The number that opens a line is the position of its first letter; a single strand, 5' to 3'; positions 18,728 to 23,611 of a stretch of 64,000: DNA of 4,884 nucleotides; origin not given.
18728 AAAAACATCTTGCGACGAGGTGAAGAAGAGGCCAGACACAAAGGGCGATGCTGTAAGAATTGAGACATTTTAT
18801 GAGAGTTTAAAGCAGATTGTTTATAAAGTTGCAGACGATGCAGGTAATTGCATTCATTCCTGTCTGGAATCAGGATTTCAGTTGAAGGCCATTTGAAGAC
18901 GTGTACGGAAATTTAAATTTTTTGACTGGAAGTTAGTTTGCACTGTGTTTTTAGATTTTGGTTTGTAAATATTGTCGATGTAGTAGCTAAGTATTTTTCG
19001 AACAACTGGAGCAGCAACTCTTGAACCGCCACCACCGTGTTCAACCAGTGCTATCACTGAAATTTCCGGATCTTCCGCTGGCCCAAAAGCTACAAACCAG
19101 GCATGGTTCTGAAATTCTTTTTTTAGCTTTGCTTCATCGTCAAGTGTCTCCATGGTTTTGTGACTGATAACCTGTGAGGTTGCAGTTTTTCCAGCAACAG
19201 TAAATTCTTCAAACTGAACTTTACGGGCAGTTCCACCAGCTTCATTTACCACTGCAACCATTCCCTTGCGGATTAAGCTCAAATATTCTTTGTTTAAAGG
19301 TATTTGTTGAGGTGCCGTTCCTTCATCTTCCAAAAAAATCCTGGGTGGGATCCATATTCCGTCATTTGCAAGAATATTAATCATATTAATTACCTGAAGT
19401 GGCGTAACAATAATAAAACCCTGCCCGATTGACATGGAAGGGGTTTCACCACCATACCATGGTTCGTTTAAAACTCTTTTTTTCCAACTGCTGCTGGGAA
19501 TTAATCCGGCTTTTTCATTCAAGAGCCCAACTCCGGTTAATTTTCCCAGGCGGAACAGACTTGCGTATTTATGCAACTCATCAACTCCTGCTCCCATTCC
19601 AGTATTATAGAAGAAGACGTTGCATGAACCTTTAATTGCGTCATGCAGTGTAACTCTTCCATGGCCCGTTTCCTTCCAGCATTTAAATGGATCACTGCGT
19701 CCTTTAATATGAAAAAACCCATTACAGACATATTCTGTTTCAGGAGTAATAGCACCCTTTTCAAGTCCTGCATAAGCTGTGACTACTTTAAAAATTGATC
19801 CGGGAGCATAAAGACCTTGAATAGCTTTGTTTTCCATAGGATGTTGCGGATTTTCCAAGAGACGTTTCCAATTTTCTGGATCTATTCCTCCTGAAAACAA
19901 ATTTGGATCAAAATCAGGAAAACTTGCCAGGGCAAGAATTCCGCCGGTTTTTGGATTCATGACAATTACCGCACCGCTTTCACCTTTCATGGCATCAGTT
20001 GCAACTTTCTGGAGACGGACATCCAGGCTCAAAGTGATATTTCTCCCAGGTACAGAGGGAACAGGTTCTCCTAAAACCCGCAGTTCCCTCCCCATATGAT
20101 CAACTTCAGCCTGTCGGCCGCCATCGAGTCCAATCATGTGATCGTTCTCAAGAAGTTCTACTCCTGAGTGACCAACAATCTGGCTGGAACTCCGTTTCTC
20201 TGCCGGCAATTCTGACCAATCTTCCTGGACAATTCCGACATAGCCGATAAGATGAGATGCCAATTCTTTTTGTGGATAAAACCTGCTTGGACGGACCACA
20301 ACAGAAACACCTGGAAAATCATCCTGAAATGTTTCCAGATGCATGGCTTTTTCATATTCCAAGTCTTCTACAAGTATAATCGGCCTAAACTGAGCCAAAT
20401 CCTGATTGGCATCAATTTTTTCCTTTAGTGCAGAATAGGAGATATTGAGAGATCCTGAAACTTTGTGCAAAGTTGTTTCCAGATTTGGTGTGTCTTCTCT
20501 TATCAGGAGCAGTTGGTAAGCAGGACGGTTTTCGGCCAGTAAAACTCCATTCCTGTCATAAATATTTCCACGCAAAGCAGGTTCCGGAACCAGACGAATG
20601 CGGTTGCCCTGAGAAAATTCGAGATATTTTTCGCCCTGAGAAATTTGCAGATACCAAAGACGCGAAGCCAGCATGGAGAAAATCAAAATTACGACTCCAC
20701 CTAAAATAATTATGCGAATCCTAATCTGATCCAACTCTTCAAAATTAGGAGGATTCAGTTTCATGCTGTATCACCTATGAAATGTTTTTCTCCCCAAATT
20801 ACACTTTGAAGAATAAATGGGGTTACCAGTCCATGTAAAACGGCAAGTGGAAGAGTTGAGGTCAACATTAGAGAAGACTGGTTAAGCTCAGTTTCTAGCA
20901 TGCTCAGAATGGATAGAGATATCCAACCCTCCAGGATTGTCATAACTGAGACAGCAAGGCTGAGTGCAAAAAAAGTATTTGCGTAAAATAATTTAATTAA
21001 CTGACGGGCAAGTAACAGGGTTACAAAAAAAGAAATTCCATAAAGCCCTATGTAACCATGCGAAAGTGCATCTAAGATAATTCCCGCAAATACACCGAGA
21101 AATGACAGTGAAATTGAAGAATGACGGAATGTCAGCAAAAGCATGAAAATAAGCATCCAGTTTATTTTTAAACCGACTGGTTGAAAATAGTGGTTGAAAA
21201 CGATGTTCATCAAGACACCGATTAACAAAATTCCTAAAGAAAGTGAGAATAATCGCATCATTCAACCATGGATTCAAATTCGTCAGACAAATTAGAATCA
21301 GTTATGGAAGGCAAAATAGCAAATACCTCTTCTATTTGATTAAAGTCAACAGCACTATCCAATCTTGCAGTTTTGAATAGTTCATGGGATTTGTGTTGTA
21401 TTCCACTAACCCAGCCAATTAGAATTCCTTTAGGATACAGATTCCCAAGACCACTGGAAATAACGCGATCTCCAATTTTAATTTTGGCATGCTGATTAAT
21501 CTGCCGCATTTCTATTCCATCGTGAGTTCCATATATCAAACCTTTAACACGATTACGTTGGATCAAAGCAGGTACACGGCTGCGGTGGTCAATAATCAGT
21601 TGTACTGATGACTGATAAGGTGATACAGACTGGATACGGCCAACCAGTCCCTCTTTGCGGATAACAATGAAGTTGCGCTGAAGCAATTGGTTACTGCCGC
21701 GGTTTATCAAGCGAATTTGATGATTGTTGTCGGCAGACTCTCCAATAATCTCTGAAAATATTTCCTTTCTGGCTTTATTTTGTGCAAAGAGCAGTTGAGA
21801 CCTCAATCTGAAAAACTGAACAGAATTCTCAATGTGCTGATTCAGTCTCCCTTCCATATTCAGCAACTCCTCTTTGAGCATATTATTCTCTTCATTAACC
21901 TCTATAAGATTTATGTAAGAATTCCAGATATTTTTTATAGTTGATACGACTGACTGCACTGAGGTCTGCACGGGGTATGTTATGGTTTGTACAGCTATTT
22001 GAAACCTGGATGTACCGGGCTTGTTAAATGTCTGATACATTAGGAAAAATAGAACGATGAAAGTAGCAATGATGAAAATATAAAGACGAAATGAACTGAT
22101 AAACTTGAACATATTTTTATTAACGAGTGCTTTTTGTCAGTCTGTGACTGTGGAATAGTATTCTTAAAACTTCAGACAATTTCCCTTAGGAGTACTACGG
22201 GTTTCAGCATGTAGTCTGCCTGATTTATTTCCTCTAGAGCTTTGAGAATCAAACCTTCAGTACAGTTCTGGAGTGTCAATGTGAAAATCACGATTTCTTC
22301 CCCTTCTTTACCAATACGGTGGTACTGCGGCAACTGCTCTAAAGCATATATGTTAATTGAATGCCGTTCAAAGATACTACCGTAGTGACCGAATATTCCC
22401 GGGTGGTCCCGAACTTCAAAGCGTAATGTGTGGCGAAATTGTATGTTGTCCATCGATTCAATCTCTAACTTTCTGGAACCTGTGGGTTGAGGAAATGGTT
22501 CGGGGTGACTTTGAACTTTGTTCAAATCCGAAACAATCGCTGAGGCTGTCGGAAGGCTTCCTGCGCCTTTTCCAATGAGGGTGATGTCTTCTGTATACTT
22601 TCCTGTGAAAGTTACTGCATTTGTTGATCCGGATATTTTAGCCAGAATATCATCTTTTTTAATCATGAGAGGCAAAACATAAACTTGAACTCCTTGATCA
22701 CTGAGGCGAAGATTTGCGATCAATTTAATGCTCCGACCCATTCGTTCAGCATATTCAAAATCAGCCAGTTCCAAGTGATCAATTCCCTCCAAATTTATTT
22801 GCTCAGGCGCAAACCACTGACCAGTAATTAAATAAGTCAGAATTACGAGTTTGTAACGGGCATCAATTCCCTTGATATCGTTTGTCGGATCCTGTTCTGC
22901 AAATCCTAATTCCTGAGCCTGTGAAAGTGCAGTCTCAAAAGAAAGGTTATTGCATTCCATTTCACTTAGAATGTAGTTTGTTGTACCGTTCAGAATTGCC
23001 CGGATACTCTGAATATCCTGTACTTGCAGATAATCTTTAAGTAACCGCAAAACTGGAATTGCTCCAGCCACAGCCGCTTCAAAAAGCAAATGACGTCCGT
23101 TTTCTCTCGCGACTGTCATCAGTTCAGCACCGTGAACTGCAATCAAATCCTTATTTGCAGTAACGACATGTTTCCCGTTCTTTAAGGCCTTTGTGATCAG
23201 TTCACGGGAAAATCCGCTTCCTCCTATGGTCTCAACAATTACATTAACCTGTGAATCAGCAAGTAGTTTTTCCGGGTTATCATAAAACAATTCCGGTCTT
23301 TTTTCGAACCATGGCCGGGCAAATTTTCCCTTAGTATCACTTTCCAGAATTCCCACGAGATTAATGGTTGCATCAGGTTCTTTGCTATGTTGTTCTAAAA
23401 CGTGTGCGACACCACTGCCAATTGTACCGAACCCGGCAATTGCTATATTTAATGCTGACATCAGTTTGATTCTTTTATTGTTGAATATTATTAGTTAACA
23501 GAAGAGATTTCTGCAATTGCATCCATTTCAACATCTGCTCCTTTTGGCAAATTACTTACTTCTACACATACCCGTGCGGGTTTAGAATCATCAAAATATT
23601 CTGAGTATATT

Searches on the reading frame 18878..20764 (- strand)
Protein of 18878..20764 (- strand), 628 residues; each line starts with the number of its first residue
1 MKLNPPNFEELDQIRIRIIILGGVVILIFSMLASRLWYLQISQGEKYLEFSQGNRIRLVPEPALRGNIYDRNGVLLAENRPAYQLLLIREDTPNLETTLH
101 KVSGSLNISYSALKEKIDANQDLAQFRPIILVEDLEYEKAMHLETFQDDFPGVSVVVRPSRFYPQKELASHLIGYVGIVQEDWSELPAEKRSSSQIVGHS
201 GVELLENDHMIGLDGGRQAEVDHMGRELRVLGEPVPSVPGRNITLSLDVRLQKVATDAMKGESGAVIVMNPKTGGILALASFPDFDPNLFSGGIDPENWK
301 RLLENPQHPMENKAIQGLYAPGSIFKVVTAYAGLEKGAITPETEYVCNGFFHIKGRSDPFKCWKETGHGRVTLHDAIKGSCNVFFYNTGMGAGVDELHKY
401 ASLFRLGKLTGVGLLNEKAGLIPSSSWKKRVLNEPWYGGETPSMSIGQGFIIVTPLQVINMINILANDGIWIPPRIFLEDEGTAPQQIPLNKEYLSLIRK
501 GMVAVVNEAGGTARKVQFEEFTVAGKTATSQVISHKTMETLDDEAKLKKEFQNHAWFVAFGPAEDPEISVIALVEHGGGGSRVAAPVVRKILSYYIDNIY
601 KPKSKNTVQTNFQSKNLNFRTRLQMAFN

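Call 23: search_protein_families(library=ncbifam, proteins=[window:18878-20764:-], max_evalue=1e-10)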
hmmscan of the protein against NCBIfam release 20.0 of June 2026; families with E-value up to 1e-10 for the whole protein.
window:18878-20764:- (628 aa): 16 families
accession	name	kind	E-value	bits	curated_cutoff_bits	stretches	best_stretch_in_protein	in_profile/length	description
TIGR03423.1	pbp2_mrdA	equivalog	5.3e-198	659.3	455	1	17-597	2-592/593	penicillin-binding protein 2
NF008061.0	PRK10795.1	equivalog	3.1e-109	366.3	962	1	19-596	23-613/634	peptidoglycan DD-transpeptidase MrdA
TIGR02214.1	spoVD_pbp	equivalog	1.1e-69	235.4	688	1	24-607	8-566/636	stage V sporulation protein D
NF051842.1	PBP4_5_Efaec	equivalog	1.1e-63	215.7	700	1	51-539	151-622/668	penicillin-binding protein PBP4(5)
NF033378.1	MECD_PBP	exception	2.1e-40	138.7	1450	1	53-532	141-611/678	PBP2a family beta-lactam-resistant peptidoglycan transpeptidase MecD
NF000406.1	MECB_PBP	exception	2.6e-40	138.5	1450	1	37-534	122-610/674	PBP2a family beta-lactam-resistant peptidoglycan transpeptidase MecB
NF000237.1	MECA_PBP2A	equivalog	1e-37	129.8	750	1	55-510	141-583/668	PBP2a family beta-lactam-resistant peptidoglycan transpeptidase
NF053573.1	PBP2_PenA_Neis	exception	6.7e-36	124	1105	1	17-593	27-558/572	peptidoglycan D,D-transpeptidase PBP2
NF000410.1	MECA1_pure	exception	1.9e-35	122.2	1480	1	48-531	133-600/666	PBP2a family beta-lactam-resistant peptidoglycan transpeptidase MecA1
NF000409.1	MECA_pure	exception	6.6e-33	114.1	1490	1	64-510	150-583/668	PBP2a family beta-lactam-resistant peptidoglycan transpeptidase MecA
NF000408.1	MECA2_pure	exception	1.8e-32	112.4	1525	1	39-510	125-583/668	PBP2a family beta-lactam-resistant peptidoglycan transpeptidase MecA2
NF011685.0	PRK15105.1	subfamily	3.2e-30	105.3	737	1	12-588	18-550/588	peptidoglycan glycosyltransferase FtsI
NF000407.1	MECC_PBP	exception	1e-29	103.3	1500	1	52-530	135-598/665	PBP2a family beta-lactam-resistant peptidoglycan transpeptidase MecC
NF038271.1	strep_PBP2X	exception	7.1e-25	87.3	1050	1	62-534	70-555/750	penicillin-binding protein PBP2X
NF038278.1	strep_PBP2B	exception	4.3e-23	81.6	975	0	131-596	192-675/678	penicillin-binding protein PBP2B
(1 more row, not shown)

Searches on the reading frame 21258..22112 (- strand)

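Call 23: search_protein_families(library=ncbifam, proteins=[window:21258-22112:-], max_evalue=1e-10)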
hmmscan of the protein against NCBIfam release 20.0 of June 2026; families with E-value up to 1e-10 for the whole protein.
window:21258-22112:- (284 aa): 12 families
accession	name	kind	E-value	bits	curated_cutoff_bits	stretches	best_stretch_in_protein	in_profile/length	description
NF010519.0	PRK13922.13-4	equivalog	3.9e-35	121.8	505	1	38-270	41-275/406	rod shape-determining protein MreC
TIGR00219.1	mreC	equivalog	1.2e-33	116.5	92.75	1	6-268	5-273/283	rod shape-determining protein MreC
NF010527.0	PRK13922.6-2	equivalog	1.9e-30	105.9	289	1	73-258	54-236/249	rod shape-determining protein MreC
NF010532.0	PRK13922.9-3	equivalog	2.4e-30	105.6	243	1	9-267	3-261/280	rod shape-determining protein MreC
NF010533.0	PRK13922.9-5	equivalog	8.9e-25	87.5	384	1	23-236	36-250/345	rod shape-determining protein MreC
NF010513.0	PRK13922.12-3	equivalog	2.6e-24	86.1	380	1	11-264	23-278/305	rod shape-determining protein MreC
NF010520.0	PRK13922.13-5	equivalog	2.5e-22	79.4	343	1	14-265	10-259/263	rod shape-determining protein MreC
NF010512.0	PRK13922.12-1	equivalog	5e-22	78.5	336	1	10-253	17-258/287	rod shape-determining protein MreC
NF010524.0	PRK13922.14-4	equivalog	9.3e-22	77.4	332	1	12-266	7-268/270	rod shape-determining protein MreC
NF010514.0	PRK13922.12-4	equivalog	1.4e-18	67.1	337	1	8-240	26-253/276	rod shape-determining protein MreC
NF010518.0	PRK13922.13-3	equivalog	1.1e-17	64.2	385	1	12-264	23-288/295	rod shape-determining protein MreC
NF010510.0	PRK13922.11-5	equivalog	8.5e-17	61.2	415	1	13-261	13-265/334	rod shape-determining protein MreC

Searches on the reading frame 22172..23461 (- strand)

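Call 23: search_protein_families(library=ncbifam, proteins=[window:22172-23461:-], max_evalue=1e-10)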
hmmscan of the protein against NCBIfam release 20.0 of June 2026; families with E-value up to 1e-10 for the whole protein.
window:22172-23461:- (429 aa): 7 families
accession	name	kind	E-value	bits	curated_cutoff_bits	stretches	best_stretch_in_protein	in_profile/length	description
NF004976.0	PRK06349.1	subfamily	1.3e-118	396.8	205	1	1-425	2-424/430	homoserine dehydrogenase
NF004912.0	PRK06270.1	equivalog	1.7e-80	271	373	1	69-318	88-338/343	homoserine dehydrogenase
NF006235.0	PRK08374.1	equivalog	2.2e-51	174.9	451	1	57-315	77-327/336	homoserine dehydrogenase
NF005290.0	PRK06813.1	equivalog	1.7e-37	129.2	286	1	72-313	91-333/346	homoserine dehydrogenase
NF005002.0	PRK06392.1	equivalog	3.4e-31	108.4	296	1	71-313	84-321/329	homoserine dehydrogenase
NF006959.0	PRK09436.1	equivalog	3.1e-28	98.3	726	1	87-318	562-814/819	bifunctional aspartate kinase/homoserine dehydrogenase I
NF007003.0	PRK09466.1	subfamily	1.4e-18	66.7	582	1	80-225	549-696/810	bifunctional aspartate kinase/homoserine dehydrogenase II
